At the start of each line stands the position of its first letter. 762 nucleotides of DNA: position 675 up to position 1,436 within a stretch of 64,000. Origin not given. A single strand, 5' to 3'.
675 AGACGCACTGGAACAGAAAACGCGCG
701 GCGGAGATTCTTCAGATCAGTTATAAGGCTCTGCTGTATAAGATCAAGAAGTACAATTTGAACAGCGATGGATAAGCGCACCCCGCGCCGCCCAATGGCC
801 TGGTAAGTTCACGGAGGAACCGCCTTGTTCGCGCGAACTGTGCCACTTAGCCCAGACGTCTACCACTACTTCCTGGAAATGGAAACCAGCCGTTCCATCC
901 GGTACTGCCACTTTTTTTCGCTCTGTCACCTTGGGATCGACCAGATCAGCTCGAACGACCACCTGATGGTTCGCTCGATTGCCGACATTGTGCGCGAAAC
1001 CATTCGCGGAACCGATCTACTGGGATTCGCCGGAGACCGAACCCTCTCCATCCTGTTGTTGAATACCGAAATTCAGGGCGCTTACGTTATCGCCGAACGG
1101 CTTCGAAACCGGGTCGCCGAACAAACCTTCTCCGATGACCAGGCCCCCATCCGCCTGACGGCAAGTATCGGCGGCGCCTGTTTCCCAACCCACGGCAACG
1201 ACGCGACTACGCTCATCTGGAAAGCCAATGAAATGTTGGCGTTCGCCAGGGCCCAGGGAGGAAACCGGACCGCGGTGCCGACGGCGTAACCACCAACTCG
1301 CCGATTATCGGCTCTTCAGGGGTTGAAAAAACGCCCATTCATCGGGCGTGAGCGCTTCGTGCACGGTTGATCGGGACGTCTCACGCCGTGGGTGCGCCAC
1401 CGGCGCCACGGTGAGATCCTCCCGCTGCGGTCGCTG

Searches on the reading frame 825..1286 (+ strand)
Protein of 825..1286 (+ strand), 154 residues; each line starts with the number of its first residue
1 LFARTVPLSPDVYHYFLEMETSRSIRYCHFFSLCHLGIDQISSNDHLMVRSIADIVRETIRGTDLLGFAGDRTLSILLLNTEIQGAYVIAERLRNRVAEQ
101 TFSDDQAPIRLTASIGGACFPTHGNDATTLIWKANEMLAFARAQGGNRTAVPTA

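Call 68: search_protein_families(library=pfam, proteins=[window:825-1286:+], max_evalue=0.0001)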
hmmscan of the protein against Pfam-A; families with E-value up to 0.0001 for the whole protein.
window:825-1286:+ (154 aa): 1 family
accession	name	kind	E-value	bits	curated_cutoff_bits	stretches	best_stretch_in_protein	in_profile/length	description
PF00990.26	GGDEF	-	2.3e-11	44.2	23.8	1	50-148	60-161/161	Diguanylate cyclase, GGDEF domain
